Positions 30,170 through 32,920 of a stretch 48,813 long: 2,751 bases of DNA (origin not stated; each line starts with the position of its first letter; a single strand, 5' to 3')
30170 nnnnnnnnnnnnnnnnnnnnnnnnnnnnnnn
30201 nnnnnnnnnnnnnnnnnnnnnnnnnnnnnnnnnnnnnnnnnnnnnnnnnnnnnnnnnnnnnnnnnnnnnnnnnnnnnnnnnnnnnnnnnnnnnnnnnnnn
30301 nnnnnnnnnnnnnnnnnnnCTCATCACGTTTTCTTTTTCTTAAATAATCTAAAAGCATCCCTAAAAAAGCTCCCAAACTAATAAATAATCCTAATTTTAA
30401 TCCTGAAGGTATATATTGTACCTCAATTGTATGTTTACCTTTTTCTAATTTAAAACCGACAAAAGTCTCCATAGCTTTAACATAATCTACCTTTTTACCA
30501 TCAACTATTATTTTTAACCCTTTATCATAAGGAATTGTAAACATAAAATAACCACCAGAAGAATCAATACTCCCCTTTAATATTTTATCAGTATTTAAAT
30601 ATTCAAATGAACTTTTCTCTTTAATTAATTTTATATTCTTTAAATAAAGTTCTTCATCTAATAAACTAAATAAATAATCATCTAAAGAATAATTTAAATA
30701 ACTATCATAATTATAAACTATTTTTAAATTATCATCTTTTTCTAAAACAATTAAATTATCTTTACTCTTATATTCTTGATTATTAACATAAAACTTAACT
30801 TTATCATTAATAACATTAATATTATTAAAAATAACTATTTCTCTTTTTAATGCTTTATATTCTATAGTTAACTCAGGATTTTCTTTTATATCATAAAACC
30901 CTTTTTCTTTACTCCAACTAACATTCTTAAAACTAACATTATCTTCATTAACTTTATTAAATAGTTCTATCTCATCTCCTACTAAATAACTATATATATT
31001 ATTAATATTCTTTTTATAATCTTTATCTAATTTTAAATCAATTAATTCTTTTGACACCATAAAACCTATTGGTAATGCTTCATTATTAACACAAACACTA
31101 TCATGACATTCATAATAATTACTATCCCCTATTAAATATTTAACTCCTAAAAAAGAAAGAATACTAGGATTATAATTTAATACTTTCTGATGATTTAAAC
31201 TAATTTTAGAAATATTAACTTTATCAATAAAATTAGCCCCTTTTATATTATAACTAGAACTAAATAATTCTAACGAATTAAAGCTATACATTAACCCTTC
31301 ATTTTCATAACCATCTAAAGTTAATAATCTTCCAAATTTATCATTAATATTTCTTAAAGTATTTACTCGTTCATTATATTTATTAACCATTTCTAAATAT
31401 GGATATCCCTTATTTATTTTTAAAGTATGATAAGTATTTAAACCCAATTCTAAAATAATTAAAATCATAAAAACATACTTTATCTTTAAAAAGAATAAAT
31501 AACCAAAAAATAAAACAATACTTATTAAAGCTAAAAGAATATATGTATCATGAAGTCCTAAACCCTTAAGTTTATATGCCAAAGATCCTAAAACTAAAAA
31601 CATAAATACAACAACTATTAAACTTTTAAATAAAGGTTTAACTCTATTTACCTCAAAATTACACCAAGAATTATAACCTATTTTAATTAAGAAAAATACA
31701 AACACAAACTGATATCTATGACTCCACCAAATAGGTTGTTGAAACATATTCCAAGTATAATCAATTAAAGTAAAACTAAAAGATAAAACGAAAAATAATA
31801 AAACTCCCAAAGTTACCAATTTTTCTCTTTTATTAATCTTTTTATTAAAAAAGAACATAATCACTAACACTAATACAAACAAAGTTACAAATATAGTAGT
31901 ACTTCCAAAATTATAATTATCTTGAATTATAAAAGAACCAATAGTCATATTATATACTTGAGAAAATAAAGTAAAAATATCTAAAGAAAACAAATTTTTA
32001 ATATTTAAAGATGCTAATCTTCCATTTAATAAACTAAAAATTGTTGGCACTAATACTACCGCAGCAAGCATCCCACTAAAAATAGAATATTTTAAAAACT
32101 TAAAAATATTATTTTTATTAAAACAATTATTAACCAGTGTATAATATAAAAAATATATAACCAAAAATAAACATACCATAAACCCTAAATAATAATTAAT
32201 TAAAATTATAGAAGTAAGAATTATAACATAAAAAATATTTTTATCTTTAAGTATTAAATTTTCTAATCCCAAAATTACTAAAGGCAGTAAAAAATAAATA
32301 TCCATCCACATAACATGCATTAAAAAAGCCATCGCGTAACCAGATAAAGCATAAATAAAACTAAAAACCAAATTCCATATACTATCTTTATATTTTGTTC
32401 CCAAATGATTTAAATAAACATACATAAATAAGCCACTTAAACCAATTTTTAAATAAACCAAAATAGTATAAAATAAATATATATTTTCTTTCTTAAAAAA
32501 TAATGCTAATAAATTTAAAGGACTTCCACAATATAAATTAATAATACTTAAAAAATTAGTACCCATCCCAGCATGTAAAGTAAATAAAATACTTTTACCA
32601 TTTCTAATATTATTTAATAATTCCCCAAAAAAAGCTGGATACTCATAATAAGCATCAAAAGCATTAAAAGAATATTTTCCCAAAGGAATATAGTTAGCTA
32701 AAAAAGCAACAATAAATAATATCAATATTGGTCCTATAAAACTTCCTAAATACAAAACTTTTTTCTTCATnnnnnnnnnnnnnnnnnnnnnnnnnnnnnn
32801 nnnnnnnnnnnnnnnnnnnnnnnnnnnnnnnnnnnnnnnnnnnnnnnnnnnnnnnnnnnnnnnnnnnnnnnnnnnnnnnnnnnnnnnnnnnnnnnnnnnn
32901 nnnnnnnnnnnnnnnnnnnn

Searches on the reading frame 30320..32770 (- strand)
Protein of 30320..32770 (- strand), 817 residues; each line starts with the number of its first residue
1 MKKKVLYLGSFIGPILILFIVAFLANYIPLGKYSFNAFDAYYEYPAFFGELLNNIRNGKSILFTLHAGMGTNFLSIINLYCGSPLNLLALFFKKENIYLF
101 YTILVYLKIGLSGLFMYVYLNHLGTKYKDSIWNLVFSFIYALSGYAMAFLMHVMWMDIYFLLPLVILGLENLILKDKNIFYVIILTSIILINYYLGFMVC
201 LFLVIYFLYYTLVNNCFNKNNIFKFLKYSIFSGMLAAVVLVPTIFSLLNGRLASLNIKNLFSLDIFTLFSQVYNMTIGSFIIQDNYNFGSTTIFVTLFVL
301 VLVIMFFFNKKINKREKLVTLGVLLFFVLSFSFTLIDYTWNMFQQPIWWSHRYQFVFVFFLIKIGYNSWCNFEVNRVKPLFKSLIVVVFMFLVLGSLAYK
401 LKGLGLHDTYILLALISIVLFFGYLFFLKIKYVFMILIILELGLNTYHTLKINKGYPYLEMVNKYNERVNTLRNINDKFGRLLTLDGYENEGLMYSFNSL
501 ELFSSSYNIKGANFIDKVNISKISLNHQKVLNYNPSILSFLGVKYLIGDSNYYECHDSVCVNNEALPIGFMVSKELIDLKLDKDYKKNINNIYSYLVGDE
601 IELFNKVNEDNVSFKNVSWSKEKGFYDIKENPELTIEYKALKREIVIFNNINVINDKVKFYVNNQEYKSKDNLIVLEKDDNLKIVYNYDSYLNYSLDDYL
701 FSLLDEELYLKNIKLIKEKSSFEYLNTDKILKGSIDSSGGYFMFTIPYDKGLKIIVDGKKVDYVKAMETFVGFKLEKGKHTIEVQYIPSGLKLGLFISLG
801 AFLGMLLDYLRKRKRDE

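Call 12: search_protein_families(library=ncbifam, proteins=[window:30320-32770:-])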
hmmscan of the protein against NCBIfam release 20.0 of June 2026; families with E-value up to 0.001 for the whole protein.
window:30320-32770:- (817 aa): 2 families
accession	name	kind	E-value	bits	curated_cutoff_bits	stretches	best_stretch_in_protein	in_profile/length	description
NF047590.1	GlcsyltransPgfM2Strep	equivalog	5.9e-50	170.3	1500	2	3-520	22-553/884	glycosyltransferase PgfM2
NF047589.1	GlcsyltransPgfM1Strep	equivalog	5.3e-46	157.1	1400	2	2-387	8-408/955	glycosyltransferase PgfM1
